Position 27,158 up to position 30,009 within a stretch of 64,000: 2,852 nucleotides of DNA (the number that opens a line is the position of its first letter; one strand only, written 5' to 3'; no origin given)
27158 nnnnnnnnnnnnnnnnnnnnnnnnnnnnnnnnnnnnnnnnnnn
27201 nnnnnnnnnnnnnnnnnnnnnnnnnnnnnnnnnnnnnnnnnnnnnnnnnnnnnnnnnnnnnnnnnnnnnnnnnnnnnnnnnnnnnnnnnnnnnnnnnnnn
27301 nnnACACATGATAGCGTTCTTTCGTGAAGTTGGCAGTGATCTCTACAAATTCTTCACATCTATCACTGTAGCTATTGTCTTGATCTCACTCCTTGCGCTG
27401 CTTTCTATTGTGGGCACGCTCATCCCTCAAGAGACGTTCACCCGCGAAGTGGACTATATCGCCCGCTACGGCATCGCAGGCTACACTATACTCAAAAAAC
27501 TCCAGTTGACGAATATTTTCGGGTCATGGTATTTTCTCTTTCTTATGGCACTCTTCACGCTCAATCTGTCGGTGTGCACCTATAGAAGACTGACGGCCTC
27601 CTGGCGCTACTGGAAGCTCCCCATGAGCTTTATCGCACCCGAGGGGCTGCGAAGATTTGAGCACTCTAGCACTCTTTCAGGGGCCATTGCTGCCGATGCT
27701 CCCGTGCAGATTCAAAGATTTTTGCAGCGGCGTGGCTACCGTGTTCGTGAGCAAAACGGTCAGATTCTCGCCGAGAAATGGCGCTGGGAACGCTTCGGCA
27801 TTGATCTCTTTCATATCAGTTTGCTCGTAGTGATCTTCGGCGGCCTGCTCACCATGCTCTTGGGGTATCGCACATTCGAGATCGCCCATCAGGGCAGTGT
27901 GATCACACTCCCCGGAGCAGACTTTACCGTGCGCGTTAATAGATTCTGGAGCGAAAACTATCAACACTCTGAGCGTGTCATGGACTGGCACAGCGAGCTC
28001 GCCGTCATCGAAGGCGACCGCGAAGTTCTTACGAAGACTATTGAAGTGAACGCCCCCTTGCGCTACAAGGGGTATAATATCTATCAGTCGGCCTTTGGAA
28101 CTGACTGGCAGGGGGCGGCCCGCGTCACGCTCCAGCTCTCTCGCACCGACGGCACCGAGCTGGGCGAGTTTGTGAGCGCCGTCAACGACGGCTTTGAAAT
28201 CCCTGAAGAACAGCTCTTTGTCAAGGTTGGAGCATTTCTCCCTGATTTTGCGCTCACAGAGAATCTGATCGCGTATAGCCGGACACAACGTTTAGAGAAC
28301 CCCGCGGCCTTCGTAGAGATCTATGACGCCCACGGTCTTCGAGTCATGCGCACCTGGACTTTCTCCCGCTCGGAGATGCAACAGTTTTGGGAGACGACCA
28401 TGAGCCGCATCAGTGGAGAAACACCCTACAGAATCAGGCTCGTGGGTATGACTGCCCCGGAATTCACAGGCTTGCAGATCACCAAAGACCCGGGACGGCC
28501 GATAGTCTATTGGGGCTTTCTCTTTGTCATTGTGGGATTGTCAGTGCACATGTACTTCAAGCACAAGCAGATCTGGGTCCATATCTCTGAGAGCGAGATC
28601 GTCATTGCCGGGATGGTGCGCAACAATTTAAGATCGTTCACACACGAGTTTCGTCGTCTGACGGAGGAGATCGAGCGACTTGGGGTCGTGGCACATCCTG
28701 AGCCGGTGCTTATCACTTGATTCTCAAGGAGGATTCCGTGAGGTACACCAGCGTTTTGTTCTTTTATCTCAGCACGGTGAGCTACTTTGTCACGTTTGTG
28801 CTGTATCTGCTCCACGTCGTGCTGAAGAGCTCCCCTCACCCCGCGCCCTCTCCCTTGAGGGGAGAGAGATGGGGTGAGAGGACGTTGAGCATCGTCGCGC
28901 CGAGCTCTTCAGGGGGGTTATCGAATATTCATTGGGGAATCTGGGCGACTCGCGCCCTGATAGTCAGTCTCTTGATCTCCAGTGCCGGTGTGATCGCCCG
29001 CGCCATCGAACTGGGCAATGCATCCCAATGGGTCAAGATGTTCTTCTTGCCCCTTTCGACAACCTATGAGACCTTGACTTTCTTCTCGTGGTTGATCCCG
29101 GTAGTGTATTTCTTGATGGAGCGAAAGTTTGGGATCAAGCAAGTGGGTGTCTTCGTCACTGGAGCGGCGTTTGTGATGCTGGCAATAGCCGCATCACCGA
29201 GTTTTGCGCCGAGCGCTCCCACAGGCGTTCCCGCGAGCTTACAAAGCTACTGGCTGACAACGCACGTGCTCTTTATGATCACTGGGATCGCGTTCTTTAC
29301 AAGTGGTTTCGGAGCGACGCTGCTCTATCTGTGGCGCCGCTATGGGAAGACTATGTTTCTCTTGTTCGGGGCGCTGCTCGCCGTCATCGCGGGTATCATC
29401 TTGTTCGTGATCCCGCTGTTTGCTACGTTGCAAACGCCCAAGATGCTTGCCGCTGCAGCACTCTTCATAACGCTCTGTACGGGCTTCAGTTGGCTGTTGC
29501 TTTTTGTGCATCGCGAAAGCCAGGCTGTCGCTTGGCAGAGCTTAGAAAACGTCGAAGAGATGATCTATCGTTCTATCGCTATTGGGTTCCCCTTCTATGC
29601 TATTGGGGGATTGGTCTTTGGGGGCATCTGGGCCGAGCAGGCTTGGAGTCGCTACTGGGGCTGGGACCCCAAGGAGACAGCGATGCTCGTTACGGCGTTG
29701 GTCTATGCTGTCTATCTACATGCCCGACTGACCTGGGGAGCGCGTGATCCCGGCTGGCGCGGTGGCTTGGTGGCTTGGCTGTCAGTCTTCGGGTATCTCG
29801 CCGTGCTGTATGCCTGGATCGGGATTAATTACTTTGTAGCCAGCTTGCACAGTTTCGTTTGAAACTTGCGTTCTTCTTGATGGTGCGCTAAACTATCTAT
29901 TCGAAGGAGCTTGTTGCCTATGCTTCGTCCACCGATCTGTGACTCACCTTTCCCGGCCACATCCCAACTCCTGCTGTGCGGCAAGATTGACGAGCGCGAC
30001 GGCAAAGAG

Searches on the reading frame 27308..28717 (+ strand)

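Call 92: search_protein_families(library=pfam, proteins=[window:27308-28717:+], max_evalue=0.00001)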
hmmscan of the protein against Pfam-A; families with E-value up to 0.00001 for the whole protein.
window:27308-28717:+ (470 aa): 1 family
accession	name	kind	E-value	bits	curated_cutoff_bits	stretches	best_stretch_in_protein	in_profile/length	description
PF05140.19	ResB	-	6.1e-81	273.1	24.6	1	21-448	3-485/486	ResB-like family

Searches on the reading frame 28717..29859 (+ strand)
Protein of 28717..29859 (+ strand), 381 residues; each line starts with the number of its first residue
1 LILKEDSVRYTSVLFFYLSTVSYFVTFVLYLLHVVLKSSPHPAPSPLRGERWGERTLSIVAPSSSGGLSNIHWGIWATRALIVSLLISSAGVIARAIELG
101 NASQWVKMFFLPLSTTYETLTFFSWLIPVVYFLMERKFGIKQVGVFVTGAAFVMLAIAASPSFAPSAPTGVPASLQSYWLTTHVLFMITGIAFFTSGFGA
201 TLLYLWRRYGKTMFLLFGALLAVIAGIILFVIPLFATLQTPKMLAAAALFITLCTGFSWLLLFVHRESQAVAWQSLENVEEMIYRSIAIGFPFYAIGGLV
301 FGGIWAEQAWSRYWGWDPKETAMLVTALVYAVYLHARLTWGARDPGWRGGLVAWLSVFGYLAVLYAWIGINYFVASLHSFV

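Call 92: search_protein_families(library=pfam, proteins=[window:28717-29859:+], max_evalue=0.00001)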
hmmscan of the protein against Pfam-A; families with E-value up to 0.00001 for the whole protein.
window:28717-29859:+ (381 aa): 1 family
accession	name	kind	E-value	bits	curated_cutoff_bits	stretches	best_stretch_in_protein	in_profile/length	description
PF01578.25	Cytochrom_C_asm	-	4.2e-29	102.1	29.9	1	114-375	2-209/212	Cytochrome C assembly protein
